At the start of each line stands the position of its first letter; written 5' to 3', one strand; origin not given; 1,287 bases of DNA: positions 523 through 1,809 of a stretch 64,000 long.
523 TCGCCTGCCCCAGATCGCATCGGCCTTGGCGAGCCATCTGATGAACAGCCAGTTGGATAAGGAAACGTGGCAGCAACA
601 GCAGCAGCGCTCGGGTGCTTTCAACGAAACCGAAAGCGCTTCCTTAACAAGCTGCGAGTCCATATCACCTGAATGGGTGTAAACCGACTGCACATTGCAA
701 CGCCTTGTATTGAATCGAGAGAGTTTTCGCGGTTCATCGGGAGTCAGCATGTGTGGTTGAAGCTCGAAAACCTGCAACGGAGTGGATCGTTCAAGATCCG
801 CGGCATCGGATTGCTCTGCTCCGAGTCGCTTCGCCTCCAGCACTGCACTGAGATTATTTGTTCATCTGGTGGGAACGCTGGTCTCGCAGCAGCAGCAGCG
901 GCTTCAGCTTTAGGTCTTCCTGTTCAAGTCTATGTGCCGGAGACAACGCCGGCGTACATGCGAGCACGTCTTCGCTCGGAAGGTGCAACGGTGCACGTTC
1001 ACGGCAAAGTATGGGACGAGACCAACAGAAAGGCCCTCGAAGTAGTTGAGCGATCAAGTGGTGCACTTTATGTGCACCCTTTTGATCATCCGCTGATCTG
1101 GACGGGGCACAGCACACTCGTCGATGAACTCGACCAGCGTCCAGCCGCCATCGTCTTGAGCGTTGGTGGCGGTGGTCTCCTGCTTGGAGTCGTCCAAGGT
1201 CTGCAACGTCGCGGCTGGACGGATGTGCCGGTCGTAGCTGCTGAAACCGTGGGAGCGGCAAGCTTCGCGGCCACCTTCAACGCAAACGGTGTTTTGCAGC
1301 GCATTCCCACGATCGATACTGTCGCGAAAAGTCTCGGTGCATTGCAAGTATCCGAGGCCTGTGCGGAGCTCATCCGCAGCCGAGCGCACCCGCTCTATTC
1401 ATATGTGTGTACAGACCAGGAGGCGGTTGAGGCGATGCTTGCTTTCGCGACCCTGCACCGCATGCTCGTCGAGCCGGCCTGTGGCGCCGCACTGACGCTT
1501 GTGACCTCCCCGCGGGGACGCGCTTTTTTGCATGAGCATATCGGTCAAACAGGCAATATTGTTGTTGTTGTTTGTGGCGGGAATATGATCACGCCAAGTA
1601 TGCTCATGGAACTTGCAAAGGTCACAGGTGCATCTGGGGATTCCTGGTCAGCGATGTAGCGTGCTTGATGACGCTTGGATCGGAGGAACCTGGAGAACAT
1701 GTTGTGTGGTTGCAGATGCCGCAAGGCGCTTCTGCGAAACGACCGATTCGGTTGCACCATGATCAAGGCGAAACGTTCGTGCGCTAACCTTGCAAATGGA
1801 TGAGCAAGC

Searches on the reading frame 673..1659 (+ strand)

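Call 58: search_protein_families(library=pfam, proteins=[window:673-1659:+])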
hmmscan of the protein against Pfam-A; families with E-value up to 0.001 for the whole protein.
window:673-1659:+ (328 aa): 1 family
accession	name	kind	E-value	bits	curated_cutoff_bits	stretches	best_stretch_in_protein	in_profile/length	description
PF00291.31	PALP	-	5.6e-68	229.9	35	1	7-302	5-295/295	Pyridoxal-phosphate dependent enzyme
